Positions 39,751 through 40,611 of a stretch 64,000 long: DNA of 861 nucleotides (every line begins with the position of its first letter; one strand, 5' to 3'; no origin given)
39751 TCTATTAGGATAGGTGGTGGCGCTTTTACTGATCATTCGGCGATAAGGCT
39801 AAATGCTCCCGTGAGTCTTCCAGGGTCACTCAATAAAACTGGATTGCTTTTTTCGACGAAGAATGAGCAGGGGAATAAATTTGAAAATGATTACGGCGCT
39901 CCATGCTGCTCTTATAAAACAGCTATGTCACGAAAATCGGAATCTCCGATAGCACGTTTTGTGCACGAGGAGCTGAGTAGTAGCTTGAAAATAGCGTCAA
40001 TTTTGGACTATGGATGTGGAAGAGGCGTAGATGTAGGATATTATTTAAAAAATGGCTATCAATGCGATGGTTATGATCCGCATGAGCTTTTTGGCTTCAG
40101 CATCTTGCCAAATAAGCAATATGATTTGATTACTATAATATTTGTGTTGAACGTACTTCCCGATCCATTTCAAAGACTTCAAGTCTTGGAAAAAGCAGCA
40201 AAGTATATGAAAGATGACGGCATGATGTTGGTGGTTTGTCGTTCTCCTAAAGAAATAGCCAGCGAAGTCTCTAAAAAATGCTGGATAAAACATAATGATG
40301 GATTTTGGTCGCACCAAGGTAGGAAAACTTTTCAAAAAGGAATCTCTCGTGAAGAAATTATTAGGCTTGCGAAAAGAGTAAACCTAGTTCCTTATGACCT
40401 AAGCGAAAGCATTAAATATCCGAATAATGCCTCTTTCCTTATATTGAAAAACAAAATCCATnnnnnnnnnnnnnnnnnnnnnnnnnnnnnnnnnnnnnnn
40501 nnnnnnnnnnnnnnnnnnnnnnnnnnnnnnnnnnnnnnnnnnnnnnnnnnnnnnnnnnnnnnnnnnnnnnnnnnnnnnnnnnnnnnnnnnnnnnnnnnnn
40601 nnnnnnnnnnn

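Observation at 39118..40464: Unusual single-polypeptide fusion of an EEP nuclease/phosphatase domain with a SAM methyltransferase domain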

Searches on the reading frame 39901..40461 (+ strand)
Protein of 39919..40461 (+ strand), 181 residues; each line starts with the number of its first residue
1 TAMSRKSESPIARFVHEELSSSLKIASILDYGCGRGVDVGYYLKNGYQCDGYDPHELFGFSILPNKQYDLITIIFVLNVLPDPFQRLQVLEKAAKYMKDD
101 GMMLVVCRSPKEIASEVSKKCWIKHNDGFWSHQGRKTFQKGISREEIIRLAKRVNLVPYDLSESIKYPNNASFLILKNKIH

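Call 40: find_homologous_proteins(query=window:39919-40461:+, max_evalue=0.001)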
Query seq(181 aa) (181 aa): 76 proteins with E <= 0.001 among 203 candidates.
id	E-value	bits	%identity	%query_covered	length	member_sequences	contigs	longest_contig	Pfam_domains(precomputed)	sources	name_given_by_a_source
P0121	6.0e-49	184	50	99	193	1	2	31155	PF13847.13,PF13489.13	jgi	jgi:SAM-dependent methyltransferase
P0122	1.2e-41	161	43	97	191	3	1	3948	PF13489.13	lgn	-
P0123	1.1e-40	157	49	78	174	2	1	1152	PF13489.13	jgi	jgi:SAM-dependent methyltransferase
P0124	7.4e-34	135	39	98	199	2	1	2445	PF13489.13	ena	-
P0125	1.8e-32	131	44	83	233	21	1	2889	PF13489.13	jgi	jgi:hypothetical protein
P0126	1.9e-29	121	44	72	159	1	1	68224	PF13489.13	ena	-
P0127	2.6e-29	120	42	86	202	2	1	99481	PF13489.13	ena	-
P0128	2.6e-29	120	40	93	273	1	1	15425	PF13489.13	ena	-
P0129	6.0e-29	119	45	72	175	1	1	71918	PF13489.13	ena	-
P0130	6.7e-29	119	41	83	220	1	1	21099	PF13489.13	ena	-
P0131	1.9e-28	118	41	86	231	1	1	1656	PF13489.13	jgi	jgi:Methyltransferase domain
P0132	2.4e-28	117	41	86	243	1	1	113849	PF13489.13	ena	-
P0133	2.0e-27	114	41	82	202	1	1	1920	PF13489.13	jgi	jgi:hypothetical protein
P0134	2.2e-27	114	55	54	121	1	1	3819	-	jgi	jgi:hypothetical protein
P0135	8.5e-27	112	36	99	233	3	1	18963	PF13489.13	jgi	jgi:hypothetical protein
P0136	8.7e-27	112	40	83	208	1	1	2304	PF13489.13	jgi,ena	-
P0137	1.0e-26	112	39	86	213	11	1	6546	PF13489.13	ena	-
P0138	2.0e-26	111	40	86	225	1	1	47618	PF13489.13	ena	-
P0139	2.7e-26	111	38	83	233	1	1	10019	PF13489.13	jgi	jgi:hypothetical protein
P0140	4.5e-26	110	38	86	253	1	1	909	PF13489.13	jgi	jgi:hypothetical protein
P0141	4.6e-26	110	39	86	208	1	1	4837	PF13489.13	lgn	-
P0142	5.5e-26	110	35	99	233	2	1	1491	PF13489.13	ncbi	-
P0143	8.1e-26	109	36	96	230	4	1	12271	PF13489.13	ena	-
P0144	8.4e-26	109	42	71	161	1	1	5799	PF13489.13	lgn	-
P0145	1.3e-25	108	39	86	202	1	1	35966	PF13489.13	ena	-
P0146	2.8e-25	107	42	82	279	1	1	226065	PF13489.13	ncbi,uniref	ncbi:methyltransferase domain-containing protein [Streptomyces sp. NPDC096136]|uniref:methyltransfer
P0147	3.2e-24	104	38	87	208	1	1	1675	PF13489.13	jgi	jgi:hypothetical protein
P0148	1.1e-22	99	41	73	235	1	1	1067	PF13489.13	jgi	jgi:Methyltransferase domain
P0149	2.5e-21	94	38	85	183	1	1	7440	PF13489.13,PF08242.19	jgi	jgi:DNA phosphorothioation-associated putative methyltransferase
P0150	3.0e-21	94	44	59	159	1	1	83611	PF13489.13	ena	-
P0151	4.7e-21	94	48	58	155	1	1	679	PF13489.13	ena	-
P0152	2.4e-20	91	37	86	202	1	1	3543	PF13489.13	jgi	jgi:Methyltransferase domain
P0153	1.4e-19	89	41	65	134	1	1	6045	PF13489.13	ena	-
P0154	1.9e-18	85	39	67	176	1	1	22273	PF13489.13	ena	-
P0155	6.1e-16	77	38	85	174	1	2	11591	PF13847.13,PF13489.13,PF13649.13,PF08241.19,PF08242.19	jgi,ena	-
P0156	2.3e-12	65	44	45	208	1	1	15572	PF13489.13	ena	-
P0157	5.4e-11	61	40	62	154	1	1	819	PF13489.13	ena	-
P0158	1.6e-10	59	39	60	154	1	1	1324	PF13489.13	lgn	-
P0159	2.4e-10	59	36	62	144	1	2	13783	PF13489.13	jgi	jgi:SAM-dependent methyltransferase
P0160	5.6e-10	57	38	64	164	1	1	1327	PF13489.13,PF08242.19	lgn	-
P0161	7.6e-10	57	41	59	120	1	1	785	PF13847.13,PF13489.13,PF13649.13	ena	-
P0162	8.1e-10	57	39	60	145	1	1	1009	PF13847.13,PF13489.13,PF13649.13,PF08241.19,PF08242.19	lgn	-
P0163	1.0e-9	57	55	30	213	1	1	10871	PF13489.13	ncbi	ncbi:MAG: methyltransferase domain-containing protein [Solirubrobacteraceae bacterium]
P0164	1.1e-9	56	34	83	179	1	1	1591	PF13489.13,PF08242.19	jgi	jgi:DNA phosphorothioation-associated putative methyltransferase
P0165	1.5e-9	56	36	66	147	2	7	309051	PF13489.13,PF13649.13,PF08242.19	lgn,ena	-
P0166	1.2e-8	53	37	60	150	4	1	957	PF13847.13,PF13489.13,PF03848.21,PF13649.13,PF08242.19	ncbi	-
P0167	1.4e-8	53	38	49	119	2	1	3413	PF13489.13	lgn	-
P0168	1.8e-8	53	35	60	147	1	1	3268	PF13489.13,PF13649.13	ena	-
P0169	2.2e-8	52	35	60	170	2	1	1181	PF13489.13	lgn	-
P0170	2.6e-8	52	34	61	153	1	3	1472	PF13489.13,PF13649.13,PF08241.19,PF08242.19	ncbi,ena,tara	tara:strand:- start:747 stop:1208 length:462 start_codon:yes stop_codon:yes gene_type:complete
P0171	3.8e-8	51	34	66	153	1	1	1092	PF13489.13,PF13649.13,PF08241.19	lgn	-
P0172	4.7e-8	51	37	60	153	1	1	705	PF13489.13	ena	-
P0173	6.7e-8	51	32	82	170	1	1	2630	PF13489.13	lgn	-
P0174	8.0e-8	50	40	45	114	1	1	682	PF13489.13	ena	-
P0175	1.1e-7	50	37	62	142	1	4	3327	PF13489.13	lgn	-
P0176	2.1e-7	49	34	61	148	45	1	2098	PF13489.13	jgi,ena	-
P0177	2.2e-7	49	34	67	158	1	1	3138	PF13489.13,PF08242.19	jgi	-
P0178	3.4e-7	48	31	76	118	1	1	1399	PF13489.13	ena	-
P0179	3.7e-7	48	52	30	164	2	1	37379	PF13489.13,PF13649.13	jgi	-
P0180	5.7e-7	48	30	99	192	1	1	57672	PF13847.13,PF13489.13,PF08242.19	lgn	-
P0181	8.3e-7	47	34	81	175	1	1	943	PF13489.13,PF13649.13,PF08242.19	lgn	-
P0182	1.1e-6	47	40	45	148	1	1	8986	PF13489.13,PF03848.21,PF13649.13,PF08242.19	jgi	jgi:ATP adenylyltransferase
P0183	1.4e-6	46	39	48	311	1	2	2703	PF13489.13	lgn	-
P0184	1.7e-6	46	32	75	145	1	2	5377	PF13489.13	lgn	-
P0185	5.7e-6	44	42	44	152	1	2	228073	PF13489.13,PF13649.13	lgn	-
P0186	6.3e-6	44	37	60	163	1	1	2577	PF13489.13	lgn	-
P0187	1.1e-5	43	36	60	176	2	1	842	PF13489.13,PF13649.13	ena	-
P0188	1.8e-5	43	46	31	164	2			PF13489.13,PF13649.13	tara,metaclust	tara:strand:+ start:540 stop:1034 length:495 start_codon:yes stop_codon:yes gene_type:complete|metac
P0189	2.1e-5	43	40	45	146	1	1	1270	PF13489.13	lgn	-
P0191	4.8e-5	41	31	68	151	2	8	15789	PF13489.13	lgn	-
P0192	8.0e-5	41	30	90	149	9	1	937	PF13489.13,PF13649.13,PF08241.19,PF08242.19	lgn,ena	-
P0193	1.1e-4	40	35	57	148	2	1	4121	PF13489.13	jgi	-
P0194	1.6e-4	40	37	45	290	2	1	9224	PF13489.13,PF01230.30,PF13649.13,PF08241.19,PF08242.19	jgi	-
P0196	9.6e-4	37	33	60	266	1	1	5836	PF13489.13,PF01230.30,PF13649.13,PF08241.19,PF08242.19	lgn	-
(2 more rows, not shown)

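Call 42: find_encoding_contigs(protein=P0121, flank=7000, max_places=2)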
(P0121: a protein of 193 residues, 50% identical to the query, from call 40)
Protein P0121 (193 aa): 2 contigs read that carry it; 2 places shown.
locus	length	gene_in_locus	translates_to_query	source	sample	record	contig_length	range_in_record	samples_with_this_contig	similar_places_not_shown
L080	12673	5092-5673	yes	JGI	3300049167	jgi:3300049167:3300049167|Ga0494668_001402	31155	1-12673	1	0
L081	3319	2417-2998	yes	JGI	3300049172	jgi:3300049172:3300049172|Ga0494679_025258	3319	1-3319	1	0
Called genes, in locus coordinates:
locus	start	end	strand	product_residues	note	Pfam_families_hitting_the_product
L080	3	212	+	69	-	?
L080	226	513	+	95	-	PF00269:SASP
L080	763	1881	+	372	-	PF06925:MGDG_synth, PF04101:Glyco_tran_28_C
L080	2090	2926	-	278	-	PF01526:DDE_Tnp_Tn3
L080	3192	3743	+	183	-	PF00239:Resolvase, PF02796:HTH_7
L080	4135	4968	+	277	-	PF04860:Phage_portal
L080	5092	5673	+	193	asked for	PF13489:Methyltransf_23, PF13847:Methyltransf_31 (faint)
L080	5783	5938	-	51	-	-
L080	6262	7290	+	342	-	PF00652:Ricin_B_lectin, PF14200:RicinB_lectin_2, PF05431:Toxin_10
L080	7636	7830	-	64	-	-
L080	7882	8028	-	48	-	-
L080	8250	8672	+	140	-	-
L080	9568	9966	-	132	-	PF01042:Ribonuc_L-PSP, PF14588:YjgF_endoribonc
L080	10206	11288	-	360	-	PF08240:ADH_N, PF00107:ADH_zinc_N, PF13602:ADH_zinc_N_2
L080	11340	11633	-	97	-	PF05437:AzlD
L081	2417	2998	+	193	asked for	PF13489:Methyltransf_23, PF13847:Methyltransf_31 (faint)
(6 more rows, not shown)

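Call 43: find_encoding_contigs(protein=P0194, flank=7000, max_places=2)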
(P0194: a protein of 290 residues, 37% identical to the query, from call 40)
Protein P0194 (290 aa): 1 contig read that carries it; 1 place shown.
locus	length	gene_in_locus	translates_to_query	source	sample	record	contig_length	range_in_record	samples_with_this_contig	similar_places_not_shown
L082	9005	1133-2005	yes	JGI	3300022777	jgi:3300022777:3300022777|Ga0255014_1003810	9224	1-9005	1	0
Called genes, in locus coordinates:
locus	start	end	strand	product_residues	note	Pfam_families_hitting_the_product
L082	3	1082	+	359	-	?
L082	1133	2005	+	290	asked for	PF13489:Methyltransf_23, PF08241:Methyltransf_11 (faint), PF08242:Methyltransf_12 (faint), PF13649:Methyltransf_25 (faint), PF01230:HIT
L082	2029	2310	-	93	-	PF03683:UPF0175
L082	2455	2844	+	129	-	PF20432:Xre-like-HTH, PF09722:Xre_MbcA_ParS_C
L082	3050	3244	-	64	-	-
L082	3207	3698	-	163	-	-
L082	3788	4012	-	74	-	-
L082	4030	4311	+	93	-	PF20432:Xre-like-HTH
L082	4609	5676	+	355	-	PF02463:SMC_N (faint), PF13175:AAA_15 (faint), PF13304:AAA_21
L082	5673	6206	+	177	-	-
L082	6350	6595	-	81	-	PF04255:DUF433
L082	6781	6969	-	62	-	-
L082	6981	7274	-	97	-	-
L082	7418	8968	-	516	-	PF07494:Reg_prop (faint), PF00520:Ion_trans (weak), PF00060:Lig_chan, PF07885:Ion_trans_2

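Call 44: find_encoding_contigs(protein=P0132, flank=7000, max_places=2)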
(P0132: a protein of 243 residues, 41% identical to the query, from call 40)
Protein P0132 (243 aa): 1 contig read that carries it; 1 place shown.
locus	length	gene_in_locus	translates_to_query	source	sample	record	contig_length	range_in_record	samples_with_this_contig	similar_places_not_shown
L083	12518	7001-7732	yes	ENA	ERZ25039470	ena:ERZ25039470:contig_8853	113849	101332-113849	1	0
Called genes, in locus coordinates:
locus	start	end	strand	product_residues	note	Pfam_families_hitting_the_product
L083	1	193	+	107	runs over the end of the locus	-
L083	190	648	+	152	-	PF00072:Response_reg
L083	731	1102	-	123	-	-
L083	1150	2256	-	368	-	-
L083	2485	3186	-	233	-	-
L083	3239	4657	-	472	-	-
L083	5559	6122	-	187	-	-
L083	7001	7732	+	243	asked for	PF13489:Methyltransf_23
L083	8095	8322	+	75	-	-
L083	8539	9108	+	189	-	-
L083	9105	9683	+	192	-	-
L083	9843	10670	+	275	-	PF00271:Helicase_C (weak)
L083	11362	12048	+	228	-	-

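Call 58: predict_structure(alignment_id=A2)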
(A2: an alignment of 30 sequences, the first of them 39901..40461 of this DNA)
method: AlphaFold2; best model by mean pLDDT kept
length: 187 residues; sequences in the alignment: 30
mean_pLDDT: 90.1   pTM: 0.87
mean pLDDT of the five models: 90.1, 90.1, 89.2, 88.8, 88.1
residues with pLDDT >= 90: 145; 70-90: 26; 50-70: 10; < 50: 6
segments of 3 or more residues with pLDDT < 50: 1-6
pLDDT, mean of each block of 10 residues (from residue 1): 49 91 93 93 93 93 68 96 96 97 97 97 97 95 95 98 91 87 88
secondary structure, 60 per line:
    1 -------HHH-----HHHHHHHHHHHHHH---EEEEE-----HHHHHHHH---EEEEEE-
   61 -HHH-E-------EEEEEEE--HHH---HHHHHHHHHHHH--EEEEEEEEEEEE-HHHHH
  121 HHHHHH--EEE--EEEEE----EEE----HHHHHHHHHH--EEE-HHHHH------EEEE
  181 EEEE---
elements in order: H16-29 E33-37 H43-50 E54-59 E74-80 H89-100 E103-114 H116-126 E129-131 E134-138 E143-145 H150-159 E162-164 H166-170 E177-184
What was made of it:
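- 39901..40461 (+): Class-I SAM methyltransferase domain, aa 262-448. Motif I is D297-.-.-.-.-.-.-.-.305; the acidic residue at the end of beta2 is D320; post-beta4 is V343-L-N345. Family-specific motifs are W389, D394-G395, T404-F-Q-x-G408 and an N-terminal K-T-A-x-x-R (T268/A269/R272). Domain model pLDDT 90.1 (call 58).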

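Call 64: fold_search(model_id=the predicted structure, library=pdb)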
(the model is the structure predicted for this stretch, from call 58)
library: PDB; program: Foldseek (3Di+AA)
matches with E <= 10: 1668; with E <= 0.001: 577
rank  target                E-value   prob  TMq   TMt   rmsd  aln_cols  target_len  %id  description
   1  7wzg_B                1.2e-07  1.00  0.56  0.45   8.3       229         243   13  Cypemycin N-terminal methyltransferase CypM (released 2023-02-22)
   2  5cm2_Z                1.3e-07  1.00  0.62  0.63   7.0       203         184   14  Structure of Y. lipolytica Trm9-Trm112 complex, a methyltransferase modifying U34 in the anticodon loop of some tRNAs (released 2015-10-21)
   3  7wzg_D                2.0e-07  1.00  0.66  0.54   7.3       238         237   15  Cypemycin N-terminal methyltransferase CypM (released 2023-02-22)
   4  7wzg_C                2.2e-07  1.00  0.67  0.54   7.6       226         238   15  Cypemycin N-terminal methyltransferase CypM (released 2023-02-22)
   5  2idj_D                2.4e-07  1.00  0.65  0.44   7.7       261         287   11  Crystal Structure of Rat Glycine N-Methyltransferase Apoprotein, Monoclinic Form (released 2006-12-19)
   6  5h02                  3.2e-07  1.00  0.61  0.47   7.9       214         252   12  Crystal structure of Methanohalophilus portucalensis glycine sarcosine N-methyltransferase tetramutant (H21G, E23T, E24N (released 2016-11-23)
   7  1y8c                  4.1e-07  1.00  0.61  0.48   7.1       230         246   13  Crystal structure of a S-adenosylmethionine-dependent methyltransferase from Clostridium acetobutylicum ATCC 824 (released 2004-12-28)
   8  7oy1_B                4.1e-07  1.00  0.48  0.28   6.7       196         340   17  DnrK mutant RTCR (released 2022-07-13)
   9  7phd_B                5.3e-07  1.00  0.51  0.32   6.3       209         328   17  Chimeric carminomycin-4-O-methyltransferase (DnrK) with a region from 10-decarboxylase TamK (released 2022-09-07)
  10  2p7h_A                6.4e-07  1.00  0.58  0.49   7.8       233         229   12  Crystal structure of a sam dependent methyl-transferase type 12 family protein (eca1738) from pectobacterium atrosepti (released 2007-04-03)
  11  5him                  7.3e-07  1.00  0.60  0.47   7.9       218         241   11  Crystal structure of glycine sarcosine N-methyltransferase from Methanohalophilus portucalensis in complex with S-adenos (released 2016-11-23)
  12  7owb                  7.3e-07  1.00  0.51  0.31   4.8       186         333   18  Chimeric carminomycin-4-O-methyltransferase (DnrK) with a region from 10-hydroxylase CalMB (released 2022-07-13)
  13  4hh4_C                7.8e-07  1.00  0.61  0.46   8.3       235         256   11  Structure of the CcbJ Methyltransferase from Streptomyces caelestis (released 2013-10-30)
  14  1tw2_B                7.8e-07  1.00  0.54  0.31   5.9       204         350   18  Crystal structure of Carminomycin-4-O-methyltransferase (DnrK) in complex with S-adenosyl-L-homocystein (SAH) and 4-me (released 2004-09-14)
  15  2p7i_A                8.3e-07  1.00  0.62  0.53   7.0       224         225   12  CRYSTAL STRUCTURE OF a SAM dependent methyl-transferase type 12 family protein (ECA1738) FROM PECTOBACTERIUM ATROSEPTI (released 2007-04-03)
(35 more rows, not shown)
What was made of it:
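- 39901..40461 (+): Foldseek matches to generic class-I methyltransferases (call 64).
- On Class-I SAM-dependent methyltransferase (PF13489 Methyltransf_23): The domain model (pLDDT 90; call 58) matches class-I methyltransferases (call 64).
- The methyltransferase fold is nearest to natural-product and small-molecule methyltransferases (DnrK, CcbJ, the toxoflavin methyltransferase, GNMT; call 64). The second-best structural match of the methyltransferase is the tRNA methyltransferase Trm9 (call 64).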
